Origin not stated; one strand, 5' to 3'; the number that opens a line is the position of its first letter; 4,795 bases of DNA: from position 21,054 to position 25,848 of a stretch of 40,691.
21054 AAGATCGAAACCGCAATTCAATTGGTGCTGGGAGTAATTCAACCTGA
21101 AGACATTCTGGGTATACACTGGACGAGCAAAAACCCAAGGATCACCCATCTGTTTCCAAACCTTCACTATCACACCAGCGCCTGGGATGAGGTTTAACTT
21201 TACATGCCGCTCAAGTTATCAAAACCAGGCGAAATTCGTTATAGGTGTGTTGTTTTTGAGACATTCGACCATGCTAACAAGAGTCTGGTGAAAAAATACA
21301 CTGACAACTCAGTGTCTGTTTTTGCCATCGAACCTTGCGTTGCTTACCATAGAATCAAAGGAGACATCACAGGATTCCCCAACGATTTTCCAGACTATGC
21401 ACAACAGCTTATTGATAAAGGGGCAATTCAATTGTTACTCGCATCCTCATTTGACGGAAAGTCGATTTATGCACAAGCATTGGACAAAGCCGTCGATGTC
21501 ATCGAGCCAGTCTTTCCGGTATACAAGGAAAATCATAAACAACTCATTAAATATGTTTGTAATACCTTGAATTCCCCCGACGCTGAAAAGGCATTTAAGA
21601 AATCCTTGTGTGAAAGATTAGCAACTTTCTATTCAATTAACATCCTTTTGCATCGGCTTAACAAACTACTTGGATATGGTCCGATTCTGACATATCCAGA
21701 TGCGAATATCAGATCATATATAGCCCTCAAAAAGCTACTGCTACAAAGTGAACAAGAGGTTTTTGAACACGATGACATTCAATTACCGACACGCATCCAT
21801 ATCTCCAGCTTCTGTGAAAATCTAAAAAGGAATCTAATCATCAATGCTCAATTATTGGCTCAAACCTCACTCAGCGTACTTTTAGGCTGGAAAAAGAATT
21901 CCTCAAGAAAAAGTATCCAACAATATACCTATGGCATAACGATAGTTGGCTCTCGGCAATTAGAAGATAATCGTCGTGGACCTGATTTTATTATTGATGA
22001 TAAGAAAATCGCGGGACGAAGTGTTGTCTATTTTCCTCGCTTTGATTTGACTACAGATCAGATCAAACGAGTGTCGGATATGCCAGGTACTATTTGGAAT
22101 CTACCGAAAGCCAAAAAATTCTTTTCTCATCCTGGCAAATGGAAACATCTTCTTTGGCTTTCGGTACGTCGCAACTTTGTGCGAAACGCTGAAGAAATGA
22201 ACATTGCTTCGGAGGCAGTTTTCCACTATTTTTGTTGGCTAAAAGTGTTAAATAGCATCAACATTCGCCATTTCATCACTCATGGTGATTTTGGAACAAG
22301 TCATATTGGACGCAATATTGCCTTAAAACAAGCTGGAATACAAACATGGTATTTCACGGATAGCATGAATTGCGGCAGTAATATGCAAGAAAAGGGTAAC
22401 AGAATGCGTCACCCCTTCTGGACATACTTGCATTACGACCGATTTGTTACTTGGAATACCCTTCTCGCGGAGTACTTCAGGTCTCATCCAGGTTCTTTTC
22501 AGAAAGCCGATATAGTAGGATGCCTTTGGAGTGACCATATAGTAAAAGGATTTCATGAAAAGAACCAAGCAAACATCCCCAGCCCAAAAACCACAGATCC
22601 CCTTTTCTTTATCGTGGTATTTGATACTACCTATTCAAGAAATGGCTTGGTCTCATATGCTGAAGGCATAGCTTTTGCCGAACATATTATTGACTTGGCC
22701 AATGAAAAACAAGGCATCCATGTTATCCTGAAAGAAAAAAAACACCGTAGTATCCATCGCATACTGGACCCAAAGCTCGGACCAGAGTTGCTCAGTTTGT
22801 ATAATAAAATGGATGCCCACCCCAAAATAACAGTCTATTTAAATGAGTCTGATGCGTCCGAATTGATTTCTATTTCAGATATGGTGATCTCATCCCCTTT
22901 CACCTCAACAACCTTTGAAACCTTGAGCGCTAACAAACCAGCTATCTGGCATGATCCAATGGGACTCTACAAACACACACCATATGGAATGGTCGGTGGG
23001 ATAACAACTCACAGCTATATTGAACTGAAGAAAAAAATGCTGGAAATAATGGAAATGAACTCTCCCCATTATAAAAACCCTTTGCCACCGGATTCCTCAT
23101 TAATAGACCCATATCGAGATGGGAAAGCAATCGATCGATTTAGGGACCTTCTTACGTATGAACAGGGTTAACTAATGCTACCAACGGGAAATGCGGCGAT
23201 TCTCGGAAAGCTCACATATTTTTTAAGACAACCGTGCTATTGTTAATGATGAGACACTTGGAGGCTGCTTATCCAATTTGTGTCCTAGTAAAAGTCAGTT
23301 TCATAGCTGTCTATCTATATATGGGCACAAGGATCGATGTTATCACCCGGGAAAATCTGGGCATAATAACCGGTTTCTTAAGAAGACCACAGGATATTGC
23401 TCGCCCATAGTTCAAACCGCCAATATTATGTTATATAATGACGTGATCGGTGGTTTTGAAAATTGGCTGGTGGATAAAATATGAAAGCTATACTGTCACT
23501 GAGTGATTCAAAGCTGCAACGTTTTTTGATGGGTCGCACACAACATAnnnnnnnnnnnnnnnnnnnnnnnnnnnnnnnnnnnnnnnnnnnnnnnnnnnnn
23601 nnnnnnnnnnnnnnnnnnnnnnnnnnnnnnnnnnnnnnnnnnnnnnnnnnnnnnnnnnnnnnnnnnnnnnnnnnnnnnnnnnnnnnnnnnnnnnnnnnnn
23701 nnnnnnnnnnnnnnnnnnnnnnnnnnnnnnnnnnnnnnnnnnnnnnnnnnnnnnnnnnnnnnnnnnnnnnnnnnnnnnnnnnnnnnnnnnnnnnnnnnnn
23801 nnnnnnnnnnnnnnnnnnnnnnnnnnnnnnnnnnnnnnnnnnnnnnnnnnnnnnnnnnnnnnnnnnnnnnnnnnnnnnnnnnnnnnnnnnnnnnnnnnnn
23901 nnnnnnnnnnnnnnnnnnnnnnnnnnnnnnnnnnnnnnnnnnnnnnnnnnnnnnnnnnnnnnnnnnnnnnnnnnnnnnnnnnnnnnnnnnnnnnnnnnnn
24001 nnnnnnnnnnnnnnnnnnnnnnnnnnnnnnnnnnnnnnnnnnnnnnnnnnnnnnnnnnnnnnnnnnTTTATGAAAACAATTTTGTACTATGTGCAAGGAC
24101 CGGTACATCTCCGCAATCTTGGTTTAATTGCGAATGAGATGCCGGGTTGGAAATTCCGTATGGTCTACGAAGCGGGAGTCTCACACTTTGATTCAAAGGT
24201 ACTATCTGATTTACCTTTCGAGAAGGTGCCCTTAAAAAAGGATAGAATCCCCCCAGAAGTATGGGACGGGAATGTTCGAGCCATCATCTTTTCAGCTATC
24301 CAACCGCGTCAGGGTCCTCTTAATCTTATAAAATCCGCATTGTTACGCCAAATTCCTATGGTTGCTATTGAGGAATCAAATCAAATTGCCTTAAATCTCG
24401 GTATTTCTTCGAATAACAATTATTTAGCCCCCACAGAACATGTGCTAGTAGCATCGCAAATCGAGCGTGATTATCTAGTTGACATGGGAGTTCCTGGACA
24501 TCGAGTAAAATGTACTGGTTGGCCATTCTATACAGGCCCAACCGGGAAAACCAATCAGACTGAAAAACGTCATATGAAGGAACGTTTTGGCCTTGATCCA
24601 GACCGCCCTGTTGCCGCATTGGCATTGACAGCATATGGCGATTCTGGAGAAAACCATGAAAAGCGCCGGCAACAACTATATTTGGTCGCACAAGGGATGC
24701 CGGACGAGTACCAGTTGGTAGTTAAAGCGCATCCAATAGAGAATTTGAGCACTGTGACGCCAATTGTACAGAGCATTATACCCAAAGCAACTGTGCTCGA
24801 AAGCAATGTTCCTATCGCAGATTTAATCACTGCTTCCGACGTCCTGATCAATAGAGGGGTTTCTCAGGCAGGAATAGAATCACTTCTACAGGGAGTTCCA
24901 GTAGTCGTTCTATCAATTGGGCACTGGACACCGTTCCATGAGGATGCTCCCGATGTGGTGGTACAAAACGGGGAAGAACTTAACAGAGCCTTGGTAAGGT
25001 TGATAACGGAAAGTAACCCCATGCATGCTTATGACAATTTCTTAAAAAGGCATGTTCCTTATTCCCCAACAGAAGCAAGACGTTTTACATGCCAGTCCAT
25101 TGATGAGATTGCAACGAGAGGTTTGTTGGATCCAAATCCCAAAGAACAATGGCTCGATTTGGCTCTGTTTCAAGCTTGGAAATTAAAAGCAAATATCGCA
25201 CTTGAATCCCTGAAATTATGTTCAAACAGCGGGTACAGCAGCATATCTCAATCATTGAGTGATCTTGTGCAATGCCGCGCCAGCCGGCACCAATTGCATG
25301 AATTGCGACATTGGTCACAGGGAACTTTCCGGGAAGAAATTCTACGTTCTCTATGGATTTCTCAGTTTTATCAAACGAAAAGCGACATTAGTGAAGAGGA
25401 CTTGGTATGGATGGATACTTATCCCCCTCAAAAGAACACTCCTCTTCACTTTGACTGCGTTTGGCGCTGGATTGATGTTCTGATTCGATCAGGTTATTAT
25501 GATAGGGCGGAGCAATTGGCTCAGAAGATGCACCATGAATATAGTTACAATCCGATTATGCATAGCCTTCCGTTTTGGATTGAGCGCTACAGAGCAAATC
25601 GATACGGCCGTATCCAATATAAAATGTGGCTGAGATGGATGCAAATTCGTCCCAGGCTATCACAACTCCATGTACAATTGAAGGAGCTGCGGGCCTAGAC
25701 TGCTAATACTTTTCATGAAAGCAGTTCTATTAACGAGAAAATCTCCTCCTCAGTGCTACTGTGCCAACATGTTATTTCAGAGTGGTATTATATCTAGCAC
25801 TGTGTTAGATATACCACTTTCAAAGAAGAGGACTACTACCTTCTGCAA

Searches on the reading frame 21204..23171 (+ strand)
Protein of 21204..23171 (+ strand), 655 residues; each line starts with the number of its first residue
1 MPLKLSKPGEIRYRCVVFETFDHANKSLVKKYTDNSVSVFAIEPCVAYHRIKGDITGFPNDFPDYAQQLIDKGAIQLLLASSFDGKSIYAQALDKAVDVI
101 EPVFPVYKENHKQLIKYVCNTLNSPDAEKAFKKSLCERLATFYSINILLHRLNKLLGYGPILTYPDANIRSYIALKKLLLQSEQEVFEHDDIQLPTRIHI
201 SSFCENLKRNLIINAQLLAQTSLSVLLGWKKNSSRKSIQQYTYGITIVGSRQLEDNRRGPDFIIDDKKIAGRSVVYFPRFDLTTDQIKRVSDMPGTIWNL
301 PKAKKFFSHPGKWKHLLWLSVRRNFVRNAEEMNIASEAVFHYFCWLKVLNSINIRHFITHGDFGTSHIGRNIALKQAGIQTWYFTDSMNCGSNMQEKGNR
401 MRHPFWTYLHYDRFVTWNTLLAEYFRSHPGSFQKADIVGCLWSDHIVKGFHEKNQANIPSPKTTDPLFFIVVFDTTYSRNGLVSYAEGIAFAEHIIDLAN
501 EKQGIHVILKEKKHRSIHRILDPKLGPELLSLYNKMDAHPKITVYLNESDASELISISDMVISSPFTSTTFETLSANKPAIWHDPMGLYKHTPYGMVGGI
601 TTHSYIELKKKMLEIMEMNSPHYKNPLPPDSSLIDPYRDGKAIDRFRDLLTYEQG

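Call 6: search_protein_families(library=pfam, proteins=[window:21204-23171:+], max_evalue=0.001)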
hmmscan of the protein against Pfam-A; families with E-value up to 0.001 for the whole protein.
window:21204-23171:+ (655 aa): 0 families

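Call 52: search_protein_families(library=pfam, proteins=[window:21204-23171:+], max_evalue=0.01)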
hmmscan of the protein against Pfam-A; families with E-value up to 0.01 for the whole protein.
window:21204-23171:+ (655 aa): 0 families

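Call 54: search_protein_families(library=ncbifam, proteins=[window:21204-23171:+], max_evalue=0.00001)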
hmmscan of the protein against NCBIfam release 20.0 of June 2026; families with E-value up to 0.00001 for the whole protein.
window:21204-23171:+ (655 aa): 1 family
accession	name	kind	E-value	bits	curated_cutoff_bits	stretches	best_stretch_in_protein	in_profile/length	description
TIGR04417.1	PFTS_polysacc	subfamily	9.8e-38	130.3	100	1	306-611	203-520/522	polysaccharide biosynthesis PFTS motif protein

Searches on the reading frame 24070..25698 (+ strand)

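Call 6: search_protein_families(library=pfam, proteins=[window:24070-25698:+], max_evalue=0.001)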
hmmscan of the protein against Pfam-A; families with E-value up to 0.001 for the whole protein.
window:24070-25698:+ (542 aa): 0 families

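Call 54: search_protein_families(library=ncbifam, proteins=[window:24070-25698:+], max_evalue=0.00001)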
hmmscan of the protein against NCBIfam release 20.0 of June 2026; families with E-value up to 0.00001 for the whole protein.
window:24070-25698:+ (542 aa): 2 families
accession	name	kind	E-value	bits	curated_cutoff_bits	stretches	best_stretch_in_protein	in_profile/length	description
TIGR04396.2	surf_polysacc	subfamily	2.4e-08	33.6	125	1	213-375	223-386/427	surface carbohydrate biosynthesis protein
NF046086.1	BFO_1060_trans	domain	9e-06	25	200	0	166-316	181-326/365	BFO_1060 family glycosyltransferase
